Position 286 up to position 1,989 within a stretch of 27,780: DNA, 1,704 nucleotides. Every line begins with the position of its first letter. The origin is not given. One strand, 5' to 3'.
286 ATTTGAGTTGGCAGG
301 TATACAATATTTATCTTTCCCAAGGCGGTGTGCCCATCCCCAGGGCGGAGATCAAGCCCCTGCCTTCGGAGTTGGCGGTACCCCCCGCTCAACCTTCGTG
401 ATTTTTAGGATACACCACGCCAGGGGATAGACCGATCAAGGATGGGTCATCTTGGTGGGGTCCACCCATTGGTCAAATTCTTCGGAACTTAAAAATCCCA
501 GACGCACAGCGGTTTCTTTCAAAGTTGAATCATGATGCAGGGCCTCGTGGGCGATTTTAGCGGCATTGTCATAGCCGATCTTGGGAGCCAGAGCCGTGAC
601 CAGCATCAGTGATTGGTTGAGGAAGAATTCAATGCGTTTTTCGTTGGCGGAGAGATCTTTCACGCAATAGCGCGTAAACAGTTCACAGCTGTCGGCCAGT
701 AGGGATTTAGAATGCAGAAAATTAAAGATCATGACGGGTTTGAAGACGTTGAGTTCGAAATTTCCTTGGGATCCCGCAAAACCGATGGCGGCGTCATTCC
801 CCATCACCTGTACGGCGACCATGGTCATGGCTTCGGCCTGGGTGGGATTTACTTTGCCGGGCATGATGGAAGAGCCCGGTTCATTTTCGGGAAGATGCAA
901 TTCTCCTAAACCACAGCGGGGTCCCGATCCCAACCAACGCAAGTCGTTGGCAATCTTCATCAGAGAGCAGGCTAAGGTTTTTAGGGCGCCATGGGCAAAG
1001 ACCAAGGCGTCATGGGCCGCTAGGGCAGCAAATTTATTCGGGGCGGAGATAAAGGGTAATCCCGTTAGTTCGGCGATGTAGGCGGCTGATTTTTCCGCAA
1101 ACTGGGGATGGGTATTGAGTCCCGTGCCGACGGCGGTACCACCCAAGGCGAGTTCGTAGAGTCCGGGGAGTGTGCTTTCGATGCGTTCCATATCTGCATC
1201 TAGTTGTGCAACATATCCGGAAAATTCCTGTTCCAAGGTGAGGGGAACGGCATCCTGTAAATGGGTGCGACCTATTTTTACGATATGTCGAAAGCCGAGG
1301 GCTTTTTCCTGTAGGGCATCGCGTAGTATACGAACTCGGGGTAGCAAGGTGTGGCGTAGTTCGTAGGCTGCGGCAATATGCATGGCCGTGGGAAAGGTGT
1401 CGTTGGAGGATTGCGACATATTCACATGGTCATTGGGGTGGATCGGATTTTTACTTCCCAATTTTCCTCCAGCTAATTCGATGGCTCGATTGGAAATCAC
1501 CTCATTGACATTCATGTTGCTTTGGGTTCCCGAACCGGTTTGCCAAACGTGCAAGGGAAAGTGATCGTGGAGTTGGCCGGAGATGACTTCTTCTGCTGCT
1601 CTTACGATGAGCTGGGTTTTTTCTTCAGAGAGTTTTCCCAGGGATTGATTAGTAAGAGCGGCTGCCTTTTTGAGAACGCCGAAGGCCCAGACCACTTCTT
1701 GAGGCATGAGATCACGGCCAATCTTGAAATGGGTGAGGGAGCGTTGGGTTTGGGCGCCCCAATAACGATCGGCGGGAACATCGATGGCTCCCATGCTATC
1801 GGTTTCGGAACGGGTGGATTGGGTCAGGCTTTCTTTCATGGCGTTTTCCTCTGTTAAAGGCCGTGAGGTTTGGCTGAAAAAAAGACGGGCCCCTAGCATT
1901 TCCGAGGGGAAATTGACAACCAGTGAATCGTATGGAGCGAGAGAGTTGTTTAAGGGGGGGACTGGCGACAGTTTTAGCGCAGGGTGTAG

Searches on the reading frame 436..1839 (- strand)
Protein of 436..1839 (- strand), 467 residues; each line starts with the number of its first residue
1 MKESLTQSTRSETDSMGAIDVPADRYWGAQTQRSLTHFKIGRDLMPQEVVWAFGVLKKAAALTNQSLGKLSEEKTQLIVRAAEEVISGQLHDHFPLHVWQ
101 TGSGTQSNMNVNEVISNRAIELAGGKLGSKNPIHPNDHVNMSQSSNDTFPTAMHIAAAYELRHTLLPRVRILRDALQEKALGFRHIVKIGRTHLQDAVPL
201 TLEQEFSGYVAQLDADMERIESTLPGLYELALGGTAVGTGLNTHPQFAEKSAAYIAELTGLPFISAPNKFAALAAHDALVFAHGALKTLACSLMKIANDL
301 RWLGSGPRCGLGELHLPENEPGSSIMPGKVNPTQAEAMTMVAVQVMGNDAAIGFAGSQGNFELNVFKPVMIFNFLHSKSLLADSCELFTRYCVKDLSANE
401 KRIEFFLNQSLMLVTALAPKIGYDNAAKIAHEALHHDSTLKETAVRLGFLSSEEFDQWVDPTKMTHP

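Call 55: search_protein_families(library=ncbifam, proteins=[window:436-1839:-], max_evalue=0.00001)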
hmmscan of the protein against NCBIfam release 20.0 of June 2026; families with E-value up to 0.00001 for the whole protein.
window:436-1839:- (467 aa): 17 families
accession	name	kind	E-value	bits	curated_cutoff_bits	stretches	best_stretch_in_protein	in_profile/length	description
TIGR00979.1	fumC_II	equivalog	7.2e-236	783.3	664.75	1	10-464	2-456/458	class II fumarate hydratase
NF009089.0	PRK12425.1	equivalog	3.8e-197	655.7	840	1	9-465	2-458/464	class II fumarate hydratase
NF008909.0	PRK12273.1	subfamily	4.2e-161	537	510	1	7-467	3-464/474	aspartate ammonia-lyase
TIGR00839.1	aspA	equivalog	2.8e-142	475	681.2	1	10-467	1-459/468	aspartate ammonia-lyase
NF011092.0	PRK14515.1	subfamily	2.2e-138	462.1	876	1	6-467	8-468/479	aspartate ammonia-lyase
TIGR00928.1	purB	equivalog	7e-20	71.2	326.2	1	137-414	89-358/436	adenylosuccinate lyase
TIGR00838.1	argH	equivalog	1.6e-16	60.3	279.5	1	137-348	99-300/455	argininosuccinate lyase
TIGR02426.1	protocat_pcaB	equivalog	2.6e-16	59.5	355.75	1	138-351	92-294/338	3-carboxy-cis,cis-muconate cycloisomerase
NF006554.0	PRK09053.1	equivalog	1.7e-15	56.8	595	1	138-433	102-394/453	3-carboxy-cis,cis-muconate cycloisomerase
NF004631.0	PRK05975.1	equivalog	7.6e-11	41.6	371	1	137-342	100-292/352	3-carboxy-cis,cis-muconate cycloisomerase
NF052536.2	CoM_syn_XcbD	exception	1.1e-10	40.8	600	1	160-461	121-428/443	3-sulfopropionylcysteine synthase XcbD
NF002563.0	PRK02186.1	subfamily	1.3e-10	40.2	625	1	140-420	511-781/890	argininosuccinate lyase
NF006500.1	PRK08937.2-4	subfamily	1.4e-10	40.6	626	1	151-343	113-297/448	adenylosuccinate lyase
NF006764.0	PRK09285.1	equivalog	5.4e-10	38.2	446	1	138-336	116-308/456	adenylosuccinate lyase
NF052556.1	NtrsucLyaStm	equivalog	1.6e-09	37.1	650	1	137-347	110-322/466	nitrosuccinate lyase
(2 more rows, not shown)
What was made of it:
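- Checked: FumC: TIGR00979, 783 bits against 665 (call 55).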
